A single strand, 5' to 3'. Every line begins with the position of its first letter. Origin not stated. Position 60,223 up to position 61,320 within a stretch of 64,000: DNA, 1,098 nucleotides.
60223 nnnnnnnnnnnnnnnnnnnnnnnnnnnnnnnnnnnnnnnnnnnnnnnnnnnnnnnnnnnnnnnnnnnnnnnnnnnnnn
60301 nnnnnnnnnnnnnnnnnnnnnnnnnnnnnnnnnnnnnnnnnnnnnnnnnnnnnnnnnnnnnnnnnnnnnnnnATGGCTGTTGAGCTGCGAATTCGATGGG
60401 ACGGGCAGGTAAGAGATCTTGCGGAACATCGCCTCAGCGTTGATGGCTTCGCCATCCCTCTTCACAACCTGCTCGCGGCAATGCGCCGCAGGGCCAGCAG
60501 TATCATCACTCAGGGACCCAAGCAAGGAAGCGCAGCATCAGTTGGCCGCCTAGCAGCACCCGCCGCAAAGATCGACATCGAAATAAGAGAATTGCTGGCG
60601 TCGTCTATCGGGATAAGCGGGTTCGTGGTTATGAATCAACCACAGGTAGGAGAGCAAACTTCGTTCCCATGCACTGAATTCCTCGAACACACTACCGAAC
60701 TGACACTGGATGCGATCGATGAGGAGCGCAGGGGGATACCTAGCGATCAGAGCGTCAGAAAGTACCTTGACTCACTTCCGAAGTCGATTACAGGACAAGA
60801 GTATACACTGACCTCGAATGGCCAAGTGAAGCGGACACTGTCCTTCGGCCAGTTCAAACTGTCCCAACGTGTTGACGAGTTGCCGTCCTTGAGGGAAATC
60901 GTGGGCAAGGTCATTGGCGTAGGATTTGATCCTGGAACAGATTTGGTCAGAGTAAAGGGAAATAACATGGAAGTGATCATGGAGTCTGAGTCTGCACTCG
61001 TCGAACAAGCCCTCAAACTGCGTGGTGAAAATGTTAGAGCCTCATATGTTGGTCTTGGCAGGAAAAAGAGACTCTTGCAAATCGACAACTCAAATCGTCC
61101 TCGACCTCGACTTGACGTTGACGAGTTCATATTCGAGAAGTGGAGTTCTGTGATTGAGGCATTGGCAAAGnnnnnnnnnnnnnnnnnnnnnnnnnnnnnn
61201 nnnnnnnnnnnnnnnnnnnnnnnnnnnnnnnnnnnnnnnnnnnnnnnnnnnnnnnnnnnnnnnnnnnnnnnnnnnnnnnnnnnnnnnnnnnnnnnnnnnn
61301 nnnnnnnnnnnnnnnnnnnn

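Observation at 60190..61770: Low-GC islet: Doc/Fic toxin paired with an unrecognisable 266-aa upstream protein instead of a Phd-type antitoxin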

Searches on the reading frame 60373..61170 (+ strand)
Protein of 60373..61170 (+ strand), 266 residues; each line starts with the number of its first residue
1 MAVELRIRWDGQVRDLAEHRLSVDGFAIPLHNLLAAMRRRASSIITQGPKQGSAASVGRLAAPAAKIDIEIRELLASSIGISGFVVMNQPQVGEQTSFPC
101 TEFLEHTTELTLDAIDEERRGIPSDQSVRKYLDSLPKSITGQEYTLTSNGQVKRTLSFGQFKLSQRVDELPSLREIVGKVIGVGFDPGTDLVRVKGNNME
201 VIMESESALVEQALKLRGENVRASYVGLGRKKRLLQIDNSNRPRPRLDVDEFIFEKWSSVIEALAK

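Call 3: search_protein_families(library=pfam, proteins=[window:60373-61170:+], max_evalue=1)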
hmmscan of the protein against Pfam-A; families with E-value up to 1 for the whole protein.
window:60373-61170:+ (266 aa): 2 families
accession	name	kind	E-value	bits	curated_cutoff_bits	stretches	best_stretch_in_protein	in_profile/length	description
PF02874.29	ATP-synt_ab_N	-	0.18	12.8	20.9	1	175-223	3-50/69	ATP synthase alpha/beta family, beta-barrel domain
PF04221.18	RelB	-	0.22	11.9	22.4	1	81-134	27-81/82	RelB antitoxin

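Call 4: search_protein_families(library=ncbifam, proteins=[window:60373-61170:+], max_evalue=1)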
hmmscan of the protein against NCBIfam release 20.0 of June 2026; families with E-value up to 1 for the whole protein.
window:60373-61170:+ (266 aa): 0 families

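Call 5: search_protein_families(library=padloc, proteins=[window:60373-61170:+], max_evalue=1)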
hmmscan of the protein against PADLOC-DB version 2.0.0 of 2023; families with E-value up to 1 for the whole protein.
window:60373-61170:+ (266 aa): 0 families

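Call 6: search_protein_families(library=phrogs, proteins=[window:60373-61170:+], max_evalue=1)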
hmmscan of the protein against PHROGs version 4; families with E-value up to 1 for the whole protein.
window:60373-61170:+ (266 aa): 0 families

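Call 8: find_homologous_proteins(query=window:60373-61170:+)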
Query window:60373-61170:+ (266 aa): 13 proteins with E <= 0.001 among 2809 candidates.
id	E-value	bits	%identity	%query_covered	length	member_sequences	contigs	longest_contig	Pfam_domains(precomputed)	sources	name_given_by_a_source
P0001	4.2e-167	572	100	100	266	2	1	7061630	-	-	-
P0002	2.4e-74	268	52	100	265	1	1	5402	-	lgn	-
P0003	8.1e-74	266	51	100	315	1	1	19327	-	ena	-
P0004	2.1e-71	258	50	100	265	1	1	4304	-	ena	-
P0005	1.5e-64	236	51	92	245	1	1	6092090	-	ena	-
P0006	4.3e-64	234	46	100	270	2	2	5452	-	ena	-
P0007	4.7e-64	234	46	100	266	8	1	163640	-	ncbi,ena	-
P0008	1.3e-48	184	56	61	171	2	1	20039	-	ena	-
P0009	5.4e-42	162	40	99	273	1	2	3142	-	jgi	jgi:hypothetical protein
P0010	1.4e-40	157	39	100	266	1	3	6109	-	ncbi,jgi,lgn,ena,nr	ncbi:MAG TPA: hypothetical protein VE994_17590 [Terriglobales bacterium]|nr:hypothetical protein [Te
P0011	1.9e-40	157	38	99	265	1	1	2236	-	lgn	-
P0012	2.0e-38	150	36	99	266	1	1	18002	-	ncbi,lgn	-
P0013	5.1e-37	146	35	99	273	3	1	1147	-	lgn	-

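Call 10: find_encoding_contigs(protein=P0007, flank=6000, max_places=3)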
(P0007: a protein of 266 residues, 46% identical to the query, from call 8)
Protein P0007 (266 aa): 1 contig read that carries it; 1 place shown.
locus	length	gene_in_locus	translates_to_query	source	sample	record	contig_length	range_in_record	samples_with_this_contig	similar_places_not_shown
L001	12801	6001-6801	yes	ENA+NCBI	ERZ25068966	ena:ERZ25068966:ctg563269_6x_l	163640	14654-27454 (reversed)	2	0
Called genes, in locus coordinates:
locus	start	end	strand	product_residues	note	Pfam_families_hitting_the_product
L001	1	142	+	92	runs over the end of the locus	-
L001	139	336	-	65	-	PF15919:HicB_lk_antitox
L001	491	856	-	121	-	PF18478:PIN_10 (weak), PF18480:DUF5615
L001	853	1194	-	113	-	PF04255:DUF433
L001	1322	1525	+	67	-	PF15919:HicB_lk_antitox (weak), PF21748:UPF0150 (weak)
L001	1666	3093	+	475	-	PF00884:Sulfatase, PF16347:SGSH_C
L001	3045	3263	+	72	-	-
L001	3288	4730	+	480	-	PF00884:Sulfatase, PF01663:Phosphodiest (faint), PF16347:SGSH_C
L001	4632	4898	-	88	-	-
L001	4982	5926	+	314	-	PF12760:Zn_ribbon_IS1595, PF12762:DDE_Tnp_IS1595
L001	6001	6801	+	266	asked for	-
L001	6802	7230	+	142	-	PF02661:Fic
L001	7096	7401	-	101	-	-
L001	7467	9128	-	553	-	PF00526:Dicty_CTDC (weak)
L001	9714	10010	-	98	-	PF13006:Nterm_IS4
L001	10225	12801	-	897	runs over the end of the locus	PF25183:OMP_b-brl_4, PF00593:TonB_dep_Rec_b-barrel, PF25183:OMP_b-brl_4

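Call 11: find_encoding_contigs(protein=P0003, flank=6000, max_places=3)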
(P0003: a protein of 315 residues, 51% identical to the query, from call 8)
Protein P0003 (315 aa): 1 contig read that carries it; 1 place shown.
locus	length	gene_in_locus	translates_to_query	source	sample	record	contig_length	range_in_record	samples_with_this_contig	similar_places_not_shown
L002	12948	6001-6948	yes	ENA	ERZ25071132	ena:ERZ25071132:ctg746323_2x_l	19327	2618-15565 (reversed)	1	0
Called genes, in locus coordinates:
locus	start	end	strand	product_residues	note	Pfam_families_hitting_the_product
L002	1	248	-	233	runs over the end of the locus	-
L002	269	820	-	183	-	-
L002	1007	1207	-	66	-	-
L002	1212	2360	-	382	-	PF00266:Aminotran_5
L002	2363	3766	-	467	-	-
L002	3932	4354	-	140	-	PF01850:PIN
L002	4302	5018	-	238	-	-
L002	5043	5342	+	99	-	-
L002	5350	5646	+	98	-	PF13683:rve_3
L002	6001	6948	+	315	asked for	-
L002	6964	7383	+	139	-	PF02661:Fic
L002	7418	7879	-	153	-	-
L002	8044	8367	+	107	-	-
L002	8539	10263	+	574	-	PF00078:RVT_1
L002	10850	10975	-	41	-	-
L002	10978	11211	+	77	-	-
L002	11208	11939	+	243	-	PF00145:DNA_methylase, PF09445:Methyltransf_15 (weak)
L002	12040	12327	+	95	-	PF00145:DNA_methylase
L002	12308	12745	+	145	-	-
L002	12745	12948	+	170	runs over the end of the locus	PF01844:HNH (weak)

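Call 12: find_encoding_contigs(protein=P0012, flank=6000, max_places=3)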
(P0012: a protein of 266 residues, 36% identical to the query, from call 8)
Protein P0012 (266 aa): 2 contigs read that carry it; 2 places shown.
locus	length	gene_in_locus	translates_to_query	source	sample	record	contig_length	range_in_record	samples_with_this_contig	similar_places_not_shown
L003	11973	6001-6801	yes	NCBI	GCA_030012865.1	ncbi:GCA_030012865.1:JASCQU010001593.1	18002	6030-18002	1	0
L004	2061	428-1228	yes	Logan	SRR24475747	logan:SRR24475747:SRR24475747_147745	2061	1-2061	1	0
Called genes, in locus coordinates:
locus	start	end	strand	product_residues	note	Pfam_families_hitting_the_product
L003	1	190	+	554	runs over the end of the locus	PF00015:MCPsignal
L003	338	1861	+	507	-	PF13231:PMT_2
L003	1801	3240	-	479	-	PF02233:PNTB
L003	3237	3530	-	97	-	PF12769:PNTB_4TM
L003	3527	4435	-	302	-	PF05222:AlaDh_PNT_N, PF01262:AlaDh_PNT_C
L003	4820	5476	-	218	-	-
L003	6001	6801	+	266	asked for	-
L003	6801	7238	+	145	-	PF02661:Fic (weak)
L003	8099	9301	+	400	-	PF06123:CreD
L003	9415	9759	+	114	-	-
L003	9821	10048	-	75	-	PF09939:DUF2171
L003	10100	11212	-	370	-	PF05977:MFS_3, PF07690:MFS_1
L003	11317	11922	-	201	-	PF22580:KYNU_C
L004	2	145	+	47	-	?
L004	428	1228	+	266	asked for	-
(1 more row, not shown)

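Call 13: find_encoding_contigs(protein=P0010, flank=6000, max_places=3)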
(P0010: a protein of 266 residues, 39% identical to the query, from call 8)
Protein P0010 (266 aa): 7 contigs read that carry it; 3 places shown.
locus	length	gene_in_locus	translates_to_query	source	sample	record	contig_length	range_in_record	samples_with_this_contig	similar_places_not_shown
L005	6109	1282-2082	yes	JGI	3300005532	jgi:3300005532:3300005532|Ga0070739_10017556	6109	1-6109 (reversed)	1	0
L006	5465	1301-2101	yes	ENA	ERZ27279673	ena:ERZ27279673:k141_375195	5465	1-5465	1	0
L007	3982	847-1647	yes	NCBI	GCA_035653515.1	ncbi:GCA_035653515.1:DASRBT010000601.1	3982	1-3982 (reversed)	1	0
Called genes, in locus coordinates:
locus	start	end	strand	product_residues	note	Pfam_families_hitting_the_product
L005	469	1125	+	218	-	-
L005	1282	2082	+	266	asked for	-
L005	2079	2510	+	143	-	PF02661:Fic (weak)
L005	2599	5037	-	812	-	PF00488:MutS_V, PF20297:MSSS, PF01713:Smr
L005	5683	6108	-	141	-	?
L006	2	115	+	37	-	?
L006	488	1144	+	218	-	-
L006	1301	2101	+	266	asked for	-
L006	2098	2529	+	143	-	PF02661:Fic (weak)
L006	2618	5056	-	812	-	PF00488:MutS_V, PF20297:MSSS, PF01713:Smr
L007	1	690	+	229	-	?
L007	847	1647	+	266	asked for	-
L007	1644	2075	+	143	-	PF02661:Fic (weak)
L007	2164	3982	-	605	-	PF00488:MutS_V, PF20297:MSSS, PF01713:Smr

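Call 14: find_encoding_contigs(protein=P0005, flank=6000, max_places=3)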
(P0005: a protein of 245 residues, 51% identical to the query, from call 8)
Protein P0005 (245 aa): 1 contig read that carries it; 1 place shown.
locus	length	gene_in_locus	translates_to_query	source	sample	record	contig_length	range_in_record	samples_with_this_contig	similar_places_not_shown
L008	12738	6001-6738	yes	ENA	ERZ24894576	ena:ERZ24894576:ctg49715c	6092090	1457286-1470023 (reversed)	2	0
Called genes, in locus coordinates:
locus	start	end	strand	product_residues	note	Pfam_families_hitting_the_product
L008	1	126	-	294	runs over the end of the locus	PF00561:Abhydrolase_1, PF12697:Abhydrolase_6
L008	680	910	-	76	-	PF06568:YjiS-like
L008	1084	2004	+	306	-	PF00126:HTH_1, PF03466:LysR_substrate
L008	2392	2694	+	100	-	PF00076:RRM_1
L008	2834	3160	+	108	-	PF07369:DUF1488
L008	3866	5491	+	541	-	PF00732:GMC_oxred_N, PF00890:FAD_binding_2 (weak), PF05199:GMC_oxred_C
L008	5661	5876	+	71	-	-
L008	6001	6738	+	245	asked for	-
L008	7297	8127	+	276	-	PF03400:DDE_Tnp_IS1 (faint)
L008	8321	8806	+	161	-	PF14588:YjgF_endoribonc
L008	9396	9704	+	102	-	PF01527:HTH_Tnp_1, PF13518:HTH_28 (faint)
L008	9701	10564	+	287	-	PF13276:HTH_21, PF00665:rve, PF13683:rve_3, PF13333:rve_2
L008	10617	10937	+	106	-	PF12762:DDE_Tnp_IS1595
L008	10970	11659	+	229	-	PF00005:ABC_tran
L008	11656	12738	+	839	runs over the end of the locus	PF12704:MacB_PCD (faint), PF02687:FtsX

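Call 15: find_encoding_contigs(protein=P0009, flank=6000, max_places=3)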
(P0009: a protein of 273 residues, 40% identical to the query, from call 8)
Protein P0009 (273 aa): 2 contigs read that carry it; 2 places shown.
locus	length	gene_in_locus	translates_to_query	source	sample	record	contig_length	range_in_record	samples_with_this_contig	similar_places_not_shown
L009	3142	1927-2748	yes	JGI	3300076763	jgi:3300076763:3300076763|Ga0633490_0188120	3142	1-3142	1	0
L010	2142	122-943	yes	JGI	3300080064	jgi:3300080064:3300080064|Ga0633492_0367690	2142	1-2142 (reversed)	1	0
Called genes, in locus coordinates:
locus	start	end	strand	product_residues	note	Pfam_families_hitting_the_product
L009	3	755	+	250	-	?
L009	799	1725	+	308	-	PF12760:Zn_ribbon_IS1595, PF12762:DDE_Tnp_IS1595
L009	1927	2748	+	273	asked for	-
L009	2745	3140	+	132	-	?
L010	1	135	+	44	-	?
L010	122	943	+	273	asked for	-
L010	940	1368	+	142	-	-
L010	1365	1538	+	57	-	-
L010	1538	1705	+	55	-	-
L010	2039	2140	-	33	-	?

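Call 17: find_homologous_proteins(query=A1, max_evalue=0.01)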
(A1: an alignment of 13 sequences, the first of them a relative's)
Query A1 (13 sequences) (266 aa, profile of the alignment): 39 proteins with E <= 0.01 among 8000 candidates.
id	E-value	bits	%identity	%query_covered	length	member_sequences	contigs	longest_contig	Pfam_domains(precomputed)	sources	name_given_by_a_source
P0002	1.4e-125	436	52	100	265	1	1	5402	-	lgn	-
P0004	2.0e-121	422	50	100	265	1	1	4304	-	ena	-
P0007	9.5e-119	413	46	100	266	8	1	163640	-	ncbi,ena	-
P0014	2.6e-117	409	53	100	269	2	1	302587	-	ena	-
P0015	2.7e-116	405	54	100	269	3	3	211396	-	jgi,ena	jgi:hypothetical protein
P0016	9.3e-112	390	53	100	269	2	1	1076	-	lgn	-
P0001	3.2e-109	382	100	100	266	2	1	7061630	-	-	-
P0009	4.1e-107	375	40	99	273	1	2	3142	-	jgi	jgi:hypothetical protein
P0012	1.4e-106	374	36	99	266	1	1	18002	-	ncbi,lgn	-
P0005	6.9e-106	371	51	92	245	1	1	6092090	-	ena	-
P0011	1.1e-103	364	38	99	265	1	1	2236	-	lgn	-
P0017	2.0e-101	357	38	99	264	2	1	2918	-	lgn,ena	-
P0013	1.3e-100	354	35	99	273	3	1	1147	-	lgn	-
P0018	7.7e-99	348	41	100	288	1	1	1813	-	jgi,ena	-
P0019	1.2e-98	348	40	99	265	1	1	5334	-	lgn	-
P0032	6.2e-82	293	37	100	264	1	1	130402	-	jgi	jgi:hypothetical protein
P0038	5.0e-60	221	31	100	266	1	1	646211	-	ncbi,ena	-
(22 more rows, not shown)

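Call 18: search_solved_structures(query=A1, max_evalue=10)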
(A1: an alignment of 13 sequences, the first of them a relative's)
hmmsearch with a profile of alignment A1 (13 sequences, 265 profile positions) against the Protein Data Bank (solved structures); distinct sequences matched with E-value up to 10: 11.
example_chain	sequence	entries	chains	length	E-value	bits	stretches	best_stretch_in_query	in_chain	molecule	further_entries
2ymu_A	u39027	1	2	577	5.4e-05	25.7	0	171-225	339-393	WD-40 REPEAT PROTEIN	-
7bie_A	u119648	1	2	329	0.011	18.1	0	172-219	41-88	nvWRAP-T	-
7big_A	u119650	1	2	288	0.021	17.1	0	172-219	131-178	v13WRAP-T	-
7bif_A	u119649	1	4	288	0.034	16.5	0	173-220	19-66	v22WRAP-T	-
7bid_A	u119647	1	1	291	0.044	16.1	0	172-219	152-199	v31WRAP-T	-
4v4n_AS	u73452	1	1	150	0.68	12.2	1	175-216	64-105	50S ribosomal protein L22P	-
4v6u_BS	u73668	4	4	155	0.73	12.1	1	175-216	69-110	50S ribosomal protein L22P | Large ribosomal subunit protein uL22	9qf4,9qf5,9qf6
6ywe_4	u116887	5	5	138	1.3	11.3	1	51-93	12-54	L51_S25_CI-B8 domain-containing protein | Mitochondrial ribosomal protein L43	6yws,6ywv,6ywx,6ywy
6dch_A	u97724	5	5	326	1.5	11.1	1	105-140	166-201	ScoE protein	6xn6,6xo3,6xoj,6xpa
6l6w_A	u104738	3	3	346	1.6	11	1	105-140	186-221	ScoE protein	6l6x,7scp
9hpz_A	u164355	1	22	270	1.7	10.9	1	30-103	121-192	Flagellin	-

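Call 25: search_protein_families(library=pfam, proteins=[L003:4820-5476:-, L005:469-1125:+], max_evalue=0.01)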
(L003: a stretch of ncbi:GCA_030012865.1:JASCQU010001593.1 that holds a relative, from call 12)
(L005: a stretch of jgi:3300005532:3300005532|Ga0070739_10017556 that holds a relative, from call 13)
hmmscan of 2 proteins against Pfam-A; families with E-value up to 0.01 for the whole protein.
L003:4820-5476:- (218 aa): 1 family
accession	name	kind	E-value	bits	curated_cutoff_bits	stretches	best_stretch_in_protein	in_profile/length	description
PF13678.12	Peptidase_M85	-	0.0029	17.7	23.8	1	64-156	153-249/251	NFkB-p65-degrading zinc protease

L005:469-1125:+ (218 aa): 0 families

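Call 37: predict_structure(alignment_id=A2)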
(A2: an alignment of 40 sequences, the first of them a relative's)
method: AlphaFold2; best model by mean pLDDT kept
length: 266 residues; sequences in the alignment: 40
mean_pLDDT: 84.5   pTM: 0.59
mean pLDDT of the five models: 84.5, 84.1, 83.3, 83.3, 81.8
residues with pLDDT >= 90: 125; 70-90: 99; 50-70: 41; < 50: 1
segments of 3 or more residues with pLDDT < 50: none
pLDDT, mean of each block of 10 residues (from residue 1): 86 70 83 94 78 56 79 76 79 74 91 95 95 92 93 89 59 94 90 97 96 96 94 96 80 77 70
secondary structure, 60 per line:
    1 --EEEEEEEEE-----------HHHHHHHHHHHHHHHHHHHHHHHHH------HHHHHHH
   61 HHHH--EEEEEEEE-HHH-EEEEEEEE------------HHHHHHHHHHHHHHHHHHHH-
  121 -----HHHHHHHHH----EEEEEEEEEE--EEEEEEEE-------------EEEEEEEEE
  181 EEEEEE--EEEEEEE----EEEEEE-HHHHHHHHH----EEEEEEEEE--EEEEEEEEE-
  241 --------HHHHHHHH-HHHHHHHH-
elements in order: E3-11 H23-47 H54-64 E67-74 E80-87 H100-119 H126-134 E139-148 E151-158 E172-186 E189-195 E200-205 H207-215 E220-228 E231-239 H249-256 H258-265

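Call 40: fold_search(model_id=the predicted structure, library=pdb)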
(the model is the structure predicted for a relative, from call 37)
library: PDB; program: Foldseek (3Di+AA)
matches with E <= 10: 1143; with E <= 0.001: 0
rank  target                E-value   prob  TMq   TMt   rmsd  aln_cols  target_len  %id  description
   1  1xtd                  2.5e-03  1.00  0.22  0.35  10.6       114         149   13  Structural Analysis of Leishmania mexicana eukaryotic initiation factor 5a (released 2004-10-26)
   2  1iz6_C                4.8e-03  0.99  0.19  0.32  10.3       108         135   11  Crystal Structure of Translation Initiation Factor 5A from Pyrococcus Horikoshii (released 2003-01-28)
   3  4gn5_A                6.4e-03  1.00  0.22  0.46   9.1        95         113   17  OBody AM3L15 bound to hen egg-white lysozyme (released 2013-08-21)
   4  8qzv                  7.1e-03  0.96  0.18  0.30  11.1       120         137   11  Crystal structure of translation factor eIF5A from Trichomonas vaginalis (released 2024-07-03)
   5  6ilh_A                8.5e-03  1.00  0.22  0.12  14.7       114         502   12  Crystal Structure of human lysyl-tRNA synthetase L350H mutant (released 2019-02-27)
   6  3bju_A                8.5e-03  1.00  0.22  0.12  14.6       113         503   13  Crystal Structure of tetrameric form of human lysyl-tRNA synthetase (released 2008-02-05)
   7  7ea9_D                8.5e-03  1.00  0.21  0.12  14.8       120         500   12  Crystal Structure of human lysyl-tRNA synthetase Y145H mutant (released 2021-03-31)
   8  7ea9_B                8.9e-03  1.00  0.21  0.12  14.8       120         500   12  Crystal Structure of human lysyl-tRNA synthetase Y145H mutant (released 2021-03-31)
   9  6chd_B                9.5e-03  1.00  0.20  0.12  14.2       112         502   12  Crystal Structure of Human Lysyl-tRNA Synthetase complexed with L-Lysylsulfamoyl Adenosine (released 2018-03-07)
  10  4joi_B                9.5e-03  0.98  0.19  0.33  11.8       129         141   10  Crystal structure of the human telomeric Stn1-Ten1 complex (released 2013-05-29)
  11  8aaf_v                1.0e-02  0.95  0.18  0.30  11.3       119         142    7  Yeast RQC complex in state G (released 2023-03-08)
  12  8bbz_AAA              1.1e-02  1.00  0.22  0.63   3.4        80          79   16  Crystal Structure of SilF (apo form) (released 2023-10-25)
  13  4ycw_F                1.1e-02  1.00  0.20  0.12  14.2       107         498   12  Crystal structure of cladosporin in complex with plasmodium like human lysyl-tRNA synthetase mutant (released 2015-06-10)
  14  8k9x_A                1.1e-02  0.97  0.22  0.13  23.2       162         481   11  Crystal structure of plasmodium LysRS complexing with ASP3026 derived LysRS inhibitor 5 (ADKI5) (released 2024-06-26)
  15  6l3y_A                1.2e-02  0.95  0.22  0.13  21.4       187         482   12  Crystal Structure of Lysyl-tRNA Synthetase from Plasmodium falciparum complexed with L-lysine and Clado-C (released 2021-05-19)
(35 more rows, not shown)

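Call 41: search_protein_representatives(alignment_id=A2)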
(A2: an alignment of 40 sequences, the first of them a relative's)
Query: 40 sequences, 264 profile positions. Proteins with E-value up to 0.001 (for the whole library): 405; up to 1e-10: 351; up to 1e-30: 255. The best 150 are listed.
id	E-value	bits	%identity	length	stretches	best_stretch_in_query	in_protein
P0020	1.2e-102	359.1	-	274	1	2-264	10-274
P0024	2.8e-97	341.5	-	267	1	1-263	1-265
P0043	5.6e-94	330.7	-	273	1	3-264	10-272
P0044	6.5e-92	323.9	-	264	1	1-264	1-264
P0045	7.8e-92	323.7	-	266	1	1-264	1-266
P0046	4.1e-89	314.8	-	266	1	1-264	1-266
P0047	7.7e-89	313.9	-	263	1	1-264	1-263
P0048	8.0e-88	310.5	-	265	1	1-264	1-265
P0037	3.1e-84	298.7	-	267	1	1-264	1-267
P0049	1.6e-82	293.1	-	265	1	1-264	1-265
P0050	8.0e-82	290.9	-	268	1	1-264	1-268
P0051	1.6e-81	289.9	-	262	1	1-264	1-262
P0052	4.3e-81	288.5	-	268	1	3-264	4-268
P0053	4.6e-81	288.4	-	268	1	2-263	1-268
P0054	1.8e-80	286.4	-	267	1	2-264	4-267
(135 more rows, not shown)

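Call 45: find_related_loci(query=A1, collection=genome_contigs, flank=3000)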
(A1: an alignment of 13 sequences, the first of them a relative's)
Query A1 (266 aa) in genome_contigs; peptide patterns used: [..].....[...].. (x = any residue, [..] = any of these).
43 stretches matched a pattern; 9 encode a relative of the query (tblastn E <= 1e-3); 9 distinct loci.
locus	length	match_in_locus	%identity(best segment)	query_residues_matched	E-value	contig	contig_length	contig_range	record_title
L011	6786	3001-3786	51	4-266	8e-82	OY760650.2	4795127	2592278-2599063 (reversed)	MAG: Terriglobia bacterium isolate 5d79d33f-5ea2-468b-941e-0445094ce055 genome assembly, chromosome: 1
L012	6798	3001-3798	46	1-266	4e-71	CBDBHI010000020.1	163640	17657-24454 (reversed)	MAG: Bryobacterales bacterium isolate 034d239b-e814-4522-8901-ee375e2ad25b genome assembly, contig: contig_20, whole gen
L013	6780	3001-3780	39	2-266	8e-51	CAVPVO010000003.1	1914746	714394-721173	MAG: Terriglobia bacterium isolate MFD00082.bin.2.4 genome assembly, contig: contig_395, whole genome shotgun sequence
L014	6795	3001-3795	36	1-266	6e-46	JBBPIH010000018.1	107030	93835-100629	MAG: Acidobacteriota bacterium isolate BPF2-12-14_bin_2 NODE_18_length_107030_cov_28.155719, whole genome shotgun sequen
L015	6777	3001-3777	36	3-266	8e-46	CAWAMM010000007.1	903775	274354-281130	MAG: uncultured delta proteobacterium isolate MFD01716.bin.1.24 genome assembly, contig: contig_70799, whole genome shot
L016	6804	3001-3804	37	1-266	1e-40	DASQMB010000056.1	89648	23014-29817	MAG TPA_asm: Pyrinomonadaceae bacterium isolate SMAG_U10737 k141_791795, whole genome shotgun sequence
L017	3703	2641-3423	35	1-266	3e-40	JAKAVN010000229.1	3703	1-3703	MAG: Deltaproteobacteria bacterium isolate YP4.bin102 NODE_34990_length_3703_cov_1.954139, whole genome shotgun sequence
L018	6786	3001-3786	36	1-266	1e-39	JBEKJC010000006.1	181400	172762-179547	MAG: Candidatus Binataceae bacterium isolate SPRUCE 314 SPRUCE_314_6, whole genome shotgun sequence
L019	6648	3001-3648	27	11-232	6e-15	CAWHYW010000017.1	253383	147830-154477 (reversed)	MAG: Bryobacteraceae bacterium isolate MFD08700.bin.2.22 genome assembly, contig: contig_25747, whole genome shotgun seq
